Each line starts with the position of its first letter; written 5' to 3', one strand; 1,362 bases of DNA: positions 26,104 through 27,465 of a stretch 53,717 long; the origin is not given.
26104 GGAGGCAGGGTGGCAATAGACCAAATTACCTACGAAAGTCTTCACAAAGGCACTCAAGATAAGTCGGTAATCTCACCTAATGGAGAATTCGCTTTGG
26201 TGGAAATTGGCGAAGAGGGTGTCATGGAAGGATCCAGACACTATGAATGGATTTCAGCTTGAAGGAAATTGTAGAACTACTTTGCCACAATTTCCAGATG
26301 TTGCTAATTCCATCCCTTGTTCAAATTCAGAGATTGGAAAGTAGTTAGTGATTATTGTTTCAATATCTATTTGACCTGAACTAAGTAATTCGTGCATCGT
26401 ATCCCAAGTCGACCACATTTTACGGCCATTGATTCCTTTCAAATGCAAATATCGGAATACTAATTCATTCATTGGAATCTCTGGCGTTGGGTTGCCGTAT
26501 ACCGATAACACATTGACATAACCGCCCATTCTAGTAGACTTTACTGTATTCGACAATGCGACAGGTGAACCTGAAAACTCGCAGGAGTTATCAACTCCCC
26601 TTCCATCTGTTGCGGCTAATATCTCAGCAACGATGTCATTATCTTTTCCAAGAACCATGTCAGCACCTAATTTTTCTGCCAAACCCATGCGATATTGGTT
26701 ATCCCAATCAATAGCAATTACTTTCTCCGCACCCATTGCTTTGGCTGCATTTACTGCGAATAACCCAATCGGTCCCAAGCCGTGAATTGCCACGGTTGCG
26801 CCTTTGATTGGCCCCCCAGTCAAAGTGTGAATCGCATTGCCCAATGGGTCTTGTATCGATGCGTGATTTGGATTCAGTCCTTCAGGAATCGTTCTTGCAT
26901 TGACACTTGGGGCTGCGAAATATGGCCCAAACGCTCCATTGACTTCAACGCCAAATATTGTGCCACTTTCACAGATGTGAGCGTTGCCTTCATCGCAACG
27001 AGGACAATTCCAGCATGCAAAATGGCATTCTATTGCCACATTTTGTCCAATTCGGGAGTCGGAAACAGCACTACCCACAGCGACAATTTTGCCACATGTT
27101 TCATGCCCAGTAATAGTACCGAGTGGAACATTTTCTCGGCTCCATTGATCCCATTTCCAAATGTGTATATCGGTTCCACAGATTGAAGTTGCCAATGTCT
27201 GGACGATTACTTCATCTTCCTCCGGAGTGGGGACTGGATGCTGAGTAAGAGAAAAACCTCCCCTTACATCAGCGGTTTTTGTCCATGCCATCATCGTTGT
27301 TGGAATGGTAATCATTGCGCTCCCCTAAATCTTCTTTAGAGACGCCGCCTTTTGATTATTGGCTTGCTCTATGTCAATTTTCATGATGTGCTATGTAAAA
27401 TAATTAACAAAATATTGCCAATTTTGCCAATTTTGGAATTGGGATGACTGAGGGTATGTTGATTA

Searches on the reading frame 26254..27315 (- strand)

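Call 114: search_protein_families(library=pfam, proteins=[window:26254-27315:-], max_evalue=0.0001)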
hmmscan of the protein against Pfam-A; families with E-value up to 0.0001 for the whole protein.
window:26254-27315:- (353 aa): 3 families
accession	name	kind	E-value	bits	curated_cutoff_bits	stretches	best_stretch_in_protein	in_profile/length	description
PF00107.32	ADH_zinc_N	-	2e-24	86.4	31.8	1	182-312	1-128/129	Zinc-binding dehydrogenase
PF08240.17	ADH_N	-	2.3e-23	82.8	23.5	1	33-144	2-103/104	Alcohol dehydrogenase GroES-like domain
PF16912.11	Glu_dehyd_C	-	6.6e-05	22.9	34.9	1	173-337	32-200/211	Glucose dehydrogenase C-terminus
